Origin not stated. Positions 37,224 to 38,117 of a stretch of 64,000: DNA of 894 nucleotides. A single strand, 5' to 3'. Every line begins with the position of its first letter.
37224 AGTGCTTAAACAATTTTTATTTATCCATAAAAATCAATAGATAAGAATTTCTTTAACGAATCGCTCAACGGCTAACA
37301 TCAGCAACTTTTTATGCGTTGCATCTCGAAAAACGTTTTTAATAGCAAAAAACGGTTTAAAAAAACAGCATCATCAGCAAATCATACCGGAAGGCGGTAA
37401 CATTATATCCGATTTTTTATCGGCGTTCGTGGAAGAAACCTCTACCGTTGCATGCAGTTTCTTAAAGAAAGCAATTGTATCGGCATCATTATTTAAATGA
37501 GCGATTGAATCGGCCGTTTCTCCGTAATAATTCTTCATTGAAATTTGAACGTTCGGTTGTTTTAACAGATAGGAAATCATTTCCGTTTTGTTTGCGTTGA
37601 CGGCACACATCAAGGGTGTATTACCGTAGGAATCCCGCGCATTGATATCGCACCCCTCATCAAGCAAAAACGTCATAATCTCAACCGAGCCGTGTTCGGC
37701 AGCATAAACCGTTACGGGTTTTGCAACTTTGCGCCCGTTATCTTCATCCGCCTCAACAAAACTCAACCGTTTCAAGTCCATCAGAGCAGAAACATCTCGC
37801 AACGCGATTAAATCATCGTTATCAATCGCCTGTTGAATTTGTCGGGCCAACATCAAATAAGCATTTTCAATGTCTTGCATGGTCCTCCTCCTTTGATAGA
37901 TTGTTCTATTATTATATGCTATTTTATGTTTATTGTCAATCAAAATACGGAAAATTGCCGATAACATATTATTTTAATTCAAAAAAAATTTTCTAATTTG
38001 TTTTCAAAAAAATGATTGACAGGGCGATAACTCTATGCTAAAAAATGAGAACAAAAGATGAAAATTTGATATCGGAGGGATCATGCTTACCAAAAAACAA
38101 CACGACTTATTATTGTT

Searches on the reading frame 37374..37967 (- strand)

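Call 27: search_protein_families(library=pfam, proteins=[window:37374-37967:-], max_evalue=0.001)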
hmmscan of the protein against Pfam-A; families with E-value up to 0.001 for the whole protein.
window:37374-37967:- (197 aa): 6 families
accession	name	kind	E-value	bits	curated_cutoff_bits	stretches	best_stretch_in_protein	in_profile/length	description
PF12796.13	Ank_2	-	4.7e-13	49.9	27.3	1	88-168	3-79/90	Ankyrin repeats (3 copies)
PF00023.36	Ank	-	1.1e-12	47.9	21.1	2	114-140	1-28/33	Ankyrin repeat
PF13857.12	Ank_5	-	1.2e-12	48.4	27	2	88-119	22-53/56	Ankyrin repeats (many copies)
PF13637.12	Ank_4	-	2.3e-10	40.9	22.7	1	88-135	3-50/50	Ankyrin repeats (many copies)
PF13606.12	Ank_3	-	6.9e-10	38.6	22.3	1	114-142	1-28/30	Ankyrin repeat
PF24521.3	Ank_KRIT1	-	8.2e-05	22.8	80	1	86-160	50-129/149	KRIT1 ankyrin-repeats domain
